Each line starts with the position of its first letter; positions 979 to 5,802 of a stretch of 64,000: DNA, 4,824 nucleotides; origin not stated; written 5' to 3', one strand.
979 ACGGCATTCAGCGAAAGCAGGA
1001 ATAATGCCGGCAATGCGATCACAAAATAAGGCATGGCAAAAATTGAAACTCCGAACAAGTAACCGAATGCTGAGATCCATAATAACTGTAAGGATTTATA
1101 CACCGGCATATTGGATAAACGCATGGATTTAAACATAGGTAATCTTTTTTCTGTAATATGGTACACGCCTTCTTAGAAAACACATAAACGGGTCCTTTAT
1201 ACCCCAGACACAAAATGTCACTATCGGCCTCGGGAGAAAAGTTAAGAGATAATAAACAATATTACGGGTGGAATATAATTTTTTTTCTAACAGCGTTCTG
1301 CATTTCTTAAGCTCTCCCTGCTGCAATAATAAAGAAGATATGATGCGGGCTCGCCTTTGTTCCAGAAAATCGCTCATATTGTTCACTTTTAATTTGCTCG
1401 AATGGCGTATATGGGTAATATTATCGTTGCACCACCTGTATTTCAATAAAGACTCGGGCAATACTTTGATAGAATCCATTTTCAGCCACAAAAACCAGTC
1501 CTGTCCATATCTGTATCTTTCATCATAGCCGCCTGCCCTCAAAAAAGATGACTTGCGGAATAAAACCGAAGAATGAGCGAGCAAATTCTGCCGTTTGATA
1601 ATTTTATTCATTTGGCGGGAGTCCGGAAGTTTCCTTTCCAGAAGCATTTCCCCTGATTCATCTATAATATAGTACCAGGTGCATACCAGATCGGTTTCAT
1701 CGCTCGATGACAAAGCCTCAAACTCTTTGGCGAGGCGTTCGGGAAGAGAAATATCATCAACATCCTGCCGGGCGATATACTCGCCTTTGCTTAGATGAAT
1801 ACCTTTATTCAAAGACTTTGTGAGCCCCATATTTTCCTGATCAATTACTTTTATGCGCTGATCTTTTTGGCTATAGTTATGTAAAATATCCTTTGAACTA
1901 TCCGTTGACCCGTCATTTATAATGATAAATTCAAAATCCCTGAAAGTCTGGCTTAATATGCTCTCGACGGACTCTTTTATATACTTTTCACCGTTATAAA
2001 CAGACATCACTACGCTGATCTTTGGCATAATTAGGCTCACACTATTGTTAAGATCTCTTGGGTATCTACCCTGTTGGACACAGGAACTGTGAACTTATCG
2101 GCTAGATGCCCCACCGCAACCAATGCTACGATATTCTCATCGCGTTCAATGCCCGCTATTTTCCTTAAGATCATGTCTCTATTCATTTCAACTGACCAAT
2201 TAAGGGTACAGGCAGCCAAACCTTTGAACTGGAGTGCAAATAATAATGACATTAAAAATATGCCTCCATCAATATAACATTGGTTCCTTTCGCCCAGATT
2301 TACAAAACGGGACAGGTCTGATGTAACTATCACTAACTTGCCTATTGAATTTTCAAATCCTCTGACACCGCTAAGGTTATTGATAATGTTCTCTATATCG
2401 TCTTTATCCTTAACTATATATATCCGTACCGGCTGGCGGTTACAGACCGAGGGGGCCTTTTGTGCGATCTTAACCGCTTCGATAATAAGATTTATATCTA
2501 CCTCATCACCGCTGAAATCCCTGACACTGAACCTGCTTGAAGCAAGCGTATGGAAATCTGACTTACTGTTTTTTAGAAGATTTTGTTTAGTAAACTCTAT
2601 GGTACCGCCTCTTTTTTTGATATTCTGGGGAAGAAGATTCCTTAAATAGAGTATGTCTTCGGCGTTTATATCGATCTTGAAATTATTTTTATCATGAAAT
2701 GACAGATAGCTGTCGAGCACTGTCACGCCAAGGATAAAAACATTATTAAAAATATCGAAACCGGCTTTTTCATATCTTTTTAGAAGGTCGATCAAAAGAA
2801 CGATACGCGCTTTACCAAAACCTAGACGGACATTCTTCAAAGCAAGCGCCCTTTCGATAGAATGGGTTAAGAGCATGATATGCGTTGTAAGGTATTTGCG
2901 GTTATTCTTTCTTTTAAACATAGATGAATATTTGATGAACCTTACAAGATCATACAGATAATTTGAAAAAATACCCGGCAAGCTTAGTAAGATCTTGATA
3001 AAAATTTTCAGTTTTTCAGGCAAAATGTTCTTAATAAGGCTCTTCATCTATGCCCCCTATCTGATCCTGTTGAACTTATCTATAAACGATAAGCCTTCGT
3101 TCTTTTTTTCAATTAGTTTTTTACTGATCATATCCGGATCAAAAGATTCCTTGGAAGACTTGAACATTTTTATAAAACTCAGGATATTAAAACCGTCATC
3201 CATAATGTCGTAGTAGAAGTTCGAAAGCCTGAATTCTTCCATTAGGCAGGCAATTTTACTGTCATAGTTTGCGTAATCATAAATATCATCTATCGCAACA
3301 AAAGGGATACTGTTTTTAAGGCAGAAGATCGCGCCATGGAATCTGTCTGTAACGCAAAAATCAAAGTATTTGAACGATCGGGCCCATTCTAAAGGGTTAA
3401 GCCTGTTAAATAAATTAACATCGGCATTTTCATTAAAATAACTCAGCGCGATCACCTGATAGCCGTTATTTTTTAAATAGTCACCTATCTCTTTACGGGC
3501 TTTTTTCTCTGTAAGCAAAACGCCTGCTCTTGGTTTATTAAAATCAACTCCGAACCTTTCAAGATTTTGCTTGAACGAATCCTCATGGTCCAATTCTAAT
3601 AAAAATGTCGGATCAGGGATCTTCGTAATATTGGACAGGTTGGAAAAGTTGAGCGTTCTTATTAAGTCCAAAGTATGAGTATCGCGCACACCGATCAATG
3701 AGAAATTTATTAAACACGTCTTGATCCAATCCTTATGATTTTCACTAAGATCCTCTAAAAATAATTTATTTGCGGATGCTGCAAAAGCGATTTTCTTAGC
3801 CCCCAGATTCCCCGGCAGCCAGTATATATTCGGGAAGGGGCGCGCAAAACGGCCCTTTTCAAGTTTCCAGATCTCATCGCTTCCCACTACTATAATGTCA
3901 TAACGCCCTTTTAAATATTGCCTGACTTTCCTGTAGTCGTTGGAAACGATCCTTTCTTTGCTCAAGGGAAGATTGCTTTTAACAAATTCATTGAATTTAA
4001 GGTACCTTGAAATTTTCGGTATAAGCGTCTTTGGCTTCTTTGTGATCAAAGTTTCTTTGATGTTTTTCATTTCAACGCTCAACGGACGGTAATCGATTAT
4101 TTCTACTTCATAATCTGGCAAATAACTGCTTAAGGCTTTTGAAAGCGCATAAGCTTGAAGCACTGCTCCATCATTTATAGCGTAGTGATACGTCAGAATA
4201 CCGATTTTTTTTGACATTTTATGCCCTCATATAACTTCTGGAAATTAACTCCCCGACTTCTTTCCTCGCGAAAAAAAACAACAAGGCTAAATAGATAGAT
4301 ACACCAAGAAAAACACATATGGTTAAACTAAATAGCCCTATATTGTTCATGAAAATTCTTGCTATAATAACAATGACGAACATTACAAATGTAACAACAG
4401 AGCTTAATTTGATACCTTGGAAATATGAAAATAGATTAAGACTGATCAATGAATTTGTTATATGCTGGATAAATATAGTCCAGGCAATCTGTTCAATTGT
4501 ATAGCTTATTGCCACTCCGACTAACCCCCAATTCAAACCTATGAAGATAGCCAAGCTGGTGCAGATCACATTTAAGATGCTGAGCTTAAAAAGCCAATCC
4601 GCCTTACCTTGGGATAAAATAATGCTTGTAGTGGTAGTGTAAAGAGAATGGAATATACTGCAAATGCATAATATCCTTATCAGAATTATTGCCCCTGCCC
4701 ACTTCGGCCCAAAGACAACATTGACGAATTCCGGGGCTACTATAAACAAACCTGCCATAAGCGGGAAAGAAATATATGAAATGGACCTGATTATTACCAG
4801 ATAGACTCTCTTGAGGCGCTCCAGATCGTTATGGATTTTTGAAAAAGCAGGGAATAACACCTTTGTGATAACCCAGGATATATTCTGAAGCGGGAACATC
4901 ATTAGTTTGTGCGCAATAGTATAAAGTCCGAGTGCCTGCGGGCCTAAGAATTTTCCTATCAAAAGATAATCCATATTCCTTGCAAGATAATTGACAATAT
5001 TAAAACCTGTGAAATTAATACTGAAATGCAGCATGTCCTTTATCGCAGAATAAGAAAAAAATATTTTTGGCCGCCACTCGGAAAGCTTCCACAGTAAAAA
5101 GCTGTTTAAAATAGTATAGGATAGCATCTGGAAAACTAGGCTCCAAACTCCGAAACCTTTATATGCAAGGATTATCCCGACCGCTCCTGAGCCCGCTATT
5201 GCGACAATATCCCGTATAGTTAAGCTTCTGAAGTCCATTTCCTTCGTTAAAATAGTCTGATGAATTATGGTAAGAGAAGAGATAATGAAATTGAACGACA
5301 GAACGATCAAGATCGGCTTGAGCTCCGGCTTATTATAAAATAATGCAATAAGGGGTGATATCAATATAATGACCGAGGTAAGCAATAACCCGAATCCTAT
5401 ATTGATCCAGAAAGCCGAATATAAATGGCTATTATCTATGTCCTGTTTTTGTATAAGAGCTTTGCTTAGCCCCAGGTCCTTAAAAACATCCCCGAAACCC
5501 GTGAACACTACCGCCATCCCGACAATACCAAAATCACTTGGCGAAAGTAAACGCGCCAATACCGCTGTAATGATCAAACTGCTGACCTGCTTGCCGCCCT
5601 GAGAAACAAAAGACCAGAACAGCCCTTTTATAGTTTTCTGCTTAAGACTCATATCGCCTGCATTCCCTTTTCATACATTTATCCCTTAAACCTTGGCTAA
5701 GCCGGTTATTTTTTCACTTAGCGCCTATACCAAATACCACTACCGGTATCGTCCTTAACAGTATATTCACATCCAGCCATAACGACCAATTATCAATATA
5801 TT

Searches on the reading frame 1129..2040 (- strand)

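Call 54: search_protein_families(library=pfam, proteins=[window:1129-2040:-], max_evalue=0.00001)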
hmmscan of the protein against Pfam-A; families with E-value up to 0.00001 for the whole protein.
window:1129-2040:- (303 aa): 2 families
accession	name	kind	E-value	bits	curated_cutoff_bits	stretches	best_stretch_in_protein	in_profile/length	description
PF00535.33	Glycos_transf_2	-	5.9e-34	117.9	23.3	1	9-166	1-164/168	Glycosyl transferase family 2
PF10111.15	Glyco_tranf_2_2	-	4.6e-21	76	27.3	1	9-189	1-200/276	Glycosyltransferase like family 2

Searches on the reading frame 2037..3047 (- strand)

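Call 54: search_protein_families(library=pfam, proteins=[window:2037-3047:-], max_evalue=0.00001)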
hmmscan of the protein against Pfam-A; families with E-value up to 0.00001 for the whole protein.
window:2037-3047:- (336 aa): 1 family
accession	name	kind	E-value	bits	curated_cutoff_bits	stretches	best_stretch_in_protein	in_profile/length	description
PF00881.29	Nitroreductase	-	2.9e-14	54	23.5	1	170-221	2-53/167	Nitroreductase family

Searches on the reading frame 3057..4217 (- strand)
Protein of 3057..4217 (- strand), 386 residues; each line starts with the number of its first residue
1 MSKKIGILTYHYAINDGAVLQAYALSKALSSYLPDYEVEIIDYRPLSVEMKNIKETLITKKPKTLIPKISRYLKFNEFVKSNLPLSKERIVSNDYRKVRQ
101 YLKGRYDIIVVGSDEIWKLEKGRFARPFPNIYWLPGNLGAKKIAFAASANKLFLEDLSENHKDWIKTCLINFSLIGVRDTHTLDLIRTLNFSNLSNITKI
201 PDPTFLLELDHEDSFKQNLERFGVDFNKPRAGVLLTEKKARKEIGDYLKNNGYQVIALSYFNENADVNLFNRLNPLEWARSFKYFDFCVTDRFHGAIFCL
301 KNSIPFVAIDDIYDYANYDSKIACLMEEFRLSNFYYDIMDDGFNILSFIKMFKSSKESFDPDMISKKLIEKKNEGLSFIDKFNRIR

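Call 54: search_protein_families(library=pfam, proteins=[window:3057-4217:-], max_evalue=0.00001)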
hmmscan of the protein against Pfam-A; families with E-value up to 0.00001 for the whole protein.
window:3057-4217:- (386 aa): 1 family
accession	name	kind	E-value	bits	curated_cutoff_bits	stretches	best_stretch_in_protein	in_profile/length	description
PF04230.19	PS_pyruv_trans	-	1.7e-32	113.9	25.3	1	17-310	3-277/280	Polysaccharide pyruvyl transferase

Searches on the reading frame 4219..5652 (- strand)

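Call 12: search_protein_families(library=pfam, proteins=[window:4219-5652:-], max_evalue=0.01)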
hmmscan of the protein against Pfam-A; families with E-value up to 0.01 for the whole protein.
window:4219-5652:- (477 aa): 2 families
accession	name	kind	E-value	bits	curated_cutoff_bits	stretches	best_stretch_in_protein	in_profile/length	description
PF13440.11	Polysacc_synt_3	-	1.9e-101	339.6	23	1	31-321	1-291/293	Polysaccharide biosynthesis protein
PF01943.22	Polysacc_synt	-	1.9e-41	142.7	28.2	1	9-274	3-274/274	Polysaccharide biosynthesis protein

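Call 13: search_protein_families(library=ncbifam, proteins=[window:4219-5652:-], max_evalue=0.01)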
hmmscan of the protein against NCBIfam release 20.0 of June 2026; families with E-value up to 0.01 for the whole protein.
window:4219-5652:- (477 aa): 3 families
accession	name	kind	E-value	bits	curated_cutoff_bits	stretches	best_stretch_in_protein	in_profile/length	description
NF007773.0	PRK10459.1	equivalog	4.4e-98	329.4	273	1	1-472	1-477/492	MOP flippase family protein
NF058658.1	Oglyco_Wzx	exception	1.4e-86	291.4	720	1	2-464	5-466/478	O-glycosylation flippase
NF047674.1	TeichurnBiosyTuaB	equivalog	1.4e-82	278.2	580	1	2-459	3-467/469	teichuronic acid biosynthesis protein TuaB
